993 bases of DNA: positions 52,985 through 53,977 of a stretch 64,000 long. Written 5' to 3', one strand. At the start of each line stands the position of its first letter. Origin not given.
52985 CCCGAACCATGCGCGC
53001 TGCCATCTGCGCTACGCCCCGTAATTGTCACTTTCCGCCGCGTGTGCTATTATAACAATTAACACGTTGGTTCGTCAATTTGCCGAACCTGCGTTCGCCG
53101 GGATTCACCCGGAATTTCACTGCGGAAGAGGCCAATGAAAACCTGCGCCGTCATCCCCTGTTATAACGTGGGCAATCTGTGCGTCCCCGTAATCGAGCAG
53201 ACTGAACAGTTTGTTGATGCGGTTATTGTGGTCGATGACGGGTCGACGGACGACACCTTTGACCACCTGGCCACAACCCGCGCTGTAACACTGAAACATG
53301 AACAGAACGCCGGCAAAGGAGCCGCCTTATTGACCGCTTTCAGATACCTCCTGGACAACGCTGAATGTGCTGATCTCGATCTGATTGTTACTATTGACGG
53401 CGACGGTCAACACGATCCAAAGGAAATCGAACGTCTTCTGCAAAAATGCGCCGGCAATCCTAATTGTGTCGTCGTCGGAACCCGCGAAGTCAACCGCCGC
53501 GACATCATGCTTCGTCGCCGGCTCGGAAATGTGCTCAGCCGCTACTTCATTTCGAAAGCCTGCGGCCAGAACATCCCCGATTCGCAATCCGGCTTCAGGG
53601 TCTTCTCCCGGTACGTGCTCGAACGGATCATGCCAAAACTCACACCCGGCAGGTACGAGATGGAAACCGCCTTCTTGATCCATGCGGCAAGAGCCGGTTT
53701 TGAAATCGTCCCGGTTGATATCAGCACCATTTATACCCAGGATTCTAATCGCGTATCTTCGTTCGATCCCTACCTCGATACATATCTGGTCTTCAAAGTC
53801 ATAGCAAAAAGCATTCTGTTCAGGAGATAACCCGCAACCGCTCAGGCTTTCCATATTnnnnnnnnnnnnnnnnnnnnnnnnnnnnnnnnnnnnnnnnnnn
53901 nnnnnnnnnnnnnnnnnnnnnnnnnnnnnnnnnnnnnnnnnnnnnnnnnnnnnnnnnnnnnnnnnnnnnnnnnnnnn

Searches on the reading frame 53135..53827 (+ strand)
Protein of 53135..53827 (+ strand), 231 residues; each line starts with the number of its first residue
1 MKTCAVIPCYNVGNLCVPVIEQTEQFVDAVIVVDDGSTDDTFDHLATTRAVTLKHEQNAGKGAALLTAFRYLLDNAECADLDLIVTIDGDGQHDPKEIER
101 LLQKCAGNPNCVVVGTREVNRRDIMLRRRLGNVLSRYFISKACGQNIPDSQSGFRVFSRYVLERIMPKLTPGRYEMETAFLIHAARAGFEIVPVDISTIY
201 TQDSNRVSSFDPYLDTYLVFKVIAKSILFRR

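Call 68: search_protein_families(library=pfam, proteins=[window:53135-53827:+], max_evalue=0.001)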
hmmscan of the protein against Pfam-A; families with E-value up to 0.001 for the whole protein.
window:53135-53827:+ (231 aa): 1 family
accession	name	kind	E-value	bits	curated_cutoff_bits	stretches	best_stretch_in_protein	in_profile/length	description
PF00535.33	Glycos_transf_2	-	7.6e-20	71.9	23.3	1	5-165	2-167/168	Glycosyl transferase family 2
